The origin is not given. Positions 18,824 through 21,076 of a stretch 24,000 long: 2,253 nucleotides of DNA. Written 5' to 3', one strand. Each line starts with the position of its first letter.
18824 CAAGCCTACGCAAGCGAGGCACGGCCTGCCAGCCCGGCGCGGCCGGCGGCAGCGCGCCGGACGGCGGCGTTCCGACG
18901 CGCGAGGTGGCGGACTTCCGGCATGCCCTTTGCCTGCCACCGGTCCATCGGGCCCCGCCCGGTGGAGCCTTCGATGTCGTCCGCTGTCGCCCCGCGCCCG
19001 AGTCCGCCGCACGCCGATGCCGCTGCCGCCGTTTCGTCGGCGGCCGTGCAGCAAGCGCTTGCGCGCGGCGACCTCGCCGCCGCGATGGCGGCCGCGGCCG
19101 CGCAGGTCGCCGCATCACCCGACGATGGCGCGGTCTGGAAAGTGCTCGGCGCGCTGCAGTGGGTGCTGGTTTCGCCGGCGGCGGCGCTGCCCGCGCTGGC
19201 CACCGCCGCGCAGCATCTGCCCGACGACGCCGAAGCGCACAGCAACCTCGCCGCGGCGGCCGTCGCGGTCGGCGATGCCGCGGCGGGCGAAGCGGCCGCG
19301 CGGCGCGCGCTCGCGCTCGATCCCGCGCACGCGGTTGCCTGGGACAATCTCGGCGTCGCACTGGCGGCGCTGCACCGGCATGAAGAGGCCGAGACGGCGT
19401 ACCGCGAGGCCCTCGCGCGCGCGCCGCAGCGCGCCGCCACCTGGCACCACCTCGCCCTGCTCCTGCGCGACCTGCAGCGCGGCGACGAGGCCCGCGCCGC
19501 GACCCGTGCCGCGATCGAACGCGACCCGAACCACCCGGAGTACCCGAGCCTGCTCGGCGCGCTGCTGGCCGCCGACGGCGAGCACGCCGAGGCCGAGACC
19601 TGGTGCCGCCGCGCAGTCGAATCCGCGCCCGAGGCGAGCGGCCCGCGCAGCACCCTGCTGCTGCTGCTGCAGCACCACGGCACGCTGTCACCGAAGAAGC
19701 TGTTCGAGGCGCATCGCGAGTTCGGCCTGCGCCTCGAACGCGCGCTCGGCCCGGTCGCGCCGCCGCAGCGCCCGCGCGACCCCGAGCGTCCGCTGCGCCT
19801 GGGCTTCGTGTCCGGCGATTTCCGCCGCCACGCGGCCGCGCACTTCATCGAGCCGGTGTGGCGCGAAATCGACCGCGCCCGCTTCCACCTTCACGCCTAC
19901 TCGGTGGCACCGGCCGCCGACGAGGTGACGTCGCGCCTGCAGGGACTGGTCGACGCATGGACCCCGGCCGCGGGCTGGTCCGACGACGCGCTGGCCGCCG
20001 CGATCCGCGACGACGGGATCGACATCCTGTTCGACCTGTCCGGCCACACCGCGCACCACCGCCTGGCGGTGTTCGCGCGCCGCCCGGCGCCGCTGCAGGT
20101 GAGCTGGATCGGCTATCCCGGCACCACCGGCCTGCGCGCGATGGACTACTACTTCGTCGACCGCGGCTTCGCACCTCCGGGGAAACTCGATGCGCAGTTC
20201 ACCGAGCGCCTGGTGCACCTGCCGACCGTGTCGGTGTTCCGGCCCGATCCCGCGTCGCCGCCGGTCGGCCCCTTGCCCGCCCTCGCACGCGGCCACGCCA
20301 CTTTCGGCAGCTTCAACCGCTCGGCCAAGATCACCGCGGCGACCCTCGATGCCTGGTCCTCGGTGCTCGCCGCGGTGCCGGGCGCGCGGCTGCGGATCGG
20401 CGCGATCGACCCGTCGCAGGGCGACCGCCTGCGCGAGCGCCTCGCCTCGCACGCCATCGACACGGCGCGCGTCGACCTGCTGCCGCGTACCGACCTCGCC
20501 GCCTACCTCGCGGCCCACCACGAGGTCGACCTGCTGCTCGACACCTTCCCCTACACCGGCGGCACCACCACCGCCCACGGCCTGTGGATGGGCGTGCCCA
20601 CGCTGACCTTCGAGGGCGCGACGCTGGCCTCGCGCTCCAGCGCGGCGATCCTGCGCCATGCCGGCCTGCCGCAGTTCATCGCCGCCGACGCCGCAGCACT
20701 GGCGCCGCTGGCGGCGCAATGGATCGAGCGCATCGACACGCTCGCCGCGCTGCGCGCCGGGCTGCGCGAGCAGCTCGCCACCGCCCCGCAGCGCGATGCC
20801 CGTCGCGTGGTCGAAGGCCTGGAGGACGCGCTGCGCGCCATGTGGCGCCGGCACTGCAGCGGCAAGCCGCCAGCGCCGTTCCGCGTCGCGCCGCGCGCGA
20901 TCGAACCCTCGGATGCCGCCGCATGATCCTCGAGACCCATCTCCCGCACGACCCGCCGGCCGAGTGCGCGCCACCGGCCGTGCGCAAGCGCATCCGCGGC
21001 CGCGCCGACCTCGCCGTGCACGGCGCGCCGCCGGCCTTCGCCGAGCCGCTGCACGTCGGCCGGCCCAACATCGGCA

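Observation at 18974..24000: GT41 (OGT-like) protein glycosyltransferase hard-wired to an amino-sugar tailoring operon: candidate dedicated protein O-glycosylation system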

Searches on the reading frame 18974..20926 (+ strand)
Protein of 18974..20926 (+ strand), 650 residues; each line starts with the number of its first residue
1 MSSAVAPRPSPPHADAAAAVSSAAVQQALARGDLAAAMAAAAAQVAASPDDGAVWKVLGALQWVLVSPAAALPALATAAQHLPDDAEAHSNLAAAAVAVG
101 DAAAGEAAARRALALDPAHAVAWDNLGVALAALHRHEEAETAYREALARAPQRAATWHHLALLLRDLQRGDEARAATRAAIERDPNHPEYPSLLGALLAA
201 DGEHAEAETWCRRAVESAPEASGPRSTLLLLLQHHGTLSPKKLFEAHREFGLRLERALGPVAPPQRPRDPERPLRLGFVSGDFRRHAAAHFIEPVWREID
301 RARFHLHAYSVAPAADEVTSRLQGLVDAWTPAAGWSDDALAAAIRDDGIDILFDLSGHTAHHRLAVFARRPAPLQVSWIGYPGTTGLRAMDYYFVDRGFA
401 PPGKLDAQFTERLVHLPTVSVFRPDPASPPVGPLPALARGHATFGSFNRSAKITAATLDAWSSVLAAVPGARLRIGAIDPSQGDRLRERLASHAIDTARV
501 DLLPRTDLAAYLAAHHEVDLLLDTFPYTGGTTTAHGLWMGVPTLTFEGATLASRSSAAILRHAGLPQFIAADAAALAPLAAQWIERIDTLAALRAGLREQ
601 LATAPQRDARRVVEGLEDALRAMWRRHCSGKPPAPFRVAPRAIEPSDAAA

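Call 8: search_protein_families(library=pfam, proteins=[window:18974-20926:+], max_evalue=0.01)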
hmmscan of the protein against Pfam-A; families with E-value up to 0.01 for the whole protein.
window:18974-20926:+ (650 aa): 14 families
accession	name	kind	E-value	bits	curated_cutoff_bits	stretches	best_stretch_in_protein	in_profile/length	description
PF13844.12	Glyco_transf_41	-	1e-39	136.7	25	2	270-418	77-226/543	Glycosyl transferase family 41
PF07719.23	TPR_2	-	4.9e-16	57.9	27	2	121-152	2-33/34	Tetratricopeptide repeat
PF00515.34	TPR_1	-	1.3e-14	53.7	27.8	1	122-152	3-33/34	Tetratricopeptide repeat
PF13431.12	TPR_17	-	5.9e-13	48.4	24.4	1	110-140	3-33/34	Tetratricopeptide repeat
PF13181.12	TPR_8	-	1.9e-12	46.7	25.7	0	122-152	3-33/34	Tetratricopeptide repeat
PF13432.12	TPR_16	-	6.3e-12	46.2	32.7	2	160-221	3-64/65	Tetratricopeptide repeat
PF13428.12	TPR_14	-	1.4e-09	38.2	23.5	2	121-162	2-43/44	Tetratricopeptide repeat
PF13424.12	TPR_12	-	1.8e-08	34.9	30.1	1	85-151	2-76/77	Tetratricopeptide repeat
PF14559.12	TPR_19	-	1.3e-07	32.2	25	2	131-197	2-68/68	Tetratricopeptide repeat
PF23914.1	TPR_CcmH_CycH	-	1.3e-06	28.8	42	2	109-209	39-142/158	Cytochrome c-type biogenesis protein H TPR domain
PF13374.12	TPR_10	-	9e-06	26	27.5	0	124-149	6-31/42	Tetratricopeptide repeat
PF13414.12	TPR_11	-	9.5e-05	22.5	26.8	0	110-132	18-40/42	TPR repeat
PF13176.12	TPR_7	-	0.00051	20.4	27.9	0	122-153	1-34/36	Tetratricopeptide repeat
PF13174.12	TPR_6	-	0.0096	17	26.3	0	159-187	5-33/33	Tetratricopeptide repeat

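Call 9: search_protein_families(library=ncbifam, proteins=[window:18974-20926:+], max_evalue=0.01)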
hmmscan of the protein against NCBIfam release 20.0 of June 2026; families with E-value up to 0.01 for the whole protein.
window:18974-20926:+ (650 aa): 9 families
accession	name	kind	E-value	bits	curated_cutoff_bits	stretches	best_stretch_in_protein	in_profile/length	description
NF040959.1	MamA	equivalog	4.8e-14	52.3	200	1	69-216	54-201/204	magnetosome protein MamA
TIGR02917.1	PEP_TPR_lipo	equivalog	2.7e-12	45.4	312.2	1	19-230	364-575/899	XrtA/PEP-CTERM system TPR-repeat protein PrsT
TIGR02521.1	type_IV_pilW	equivalog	1.5e-10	41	154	1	69-219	48-200/234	type IV pilus biogenesis/stability protein PilW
NF033920.0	C39_PA2778_fam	equivalog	2e-08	34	150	2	117-184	187-254/255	PA2778 family cysteine peptidase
NF033762.1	social_mot_Tgl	equivalog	1.1e-06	28.1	225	1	80-173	20-119/252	social motility TPR repeat lipoprotein Tgl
TIGR02552.1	LcrH_SycD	equivalog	0.00031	20.5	104.8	1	114-192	46-124/136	SycD/LcrH family type III secretion system chaperone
TIGR03939.1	PGA_TPR_OMP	equivalog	0.00051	18.4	366.65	1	120-229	86-195/800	poly-beta-1,6 N-acetyl-D-glucosamine export porin PgaA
NF033758.1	gliding_GltE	equivalog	0.00052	19.1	225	1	78-186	78-186/411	adventurous gliding motility TPR repeat lipoprotein GltE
NF041522.1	TPR_sll0314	equivalog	0.0012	18.1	225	1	156-221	182-247/275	Sll0314/Alr1548 family TPR repeat-containing protein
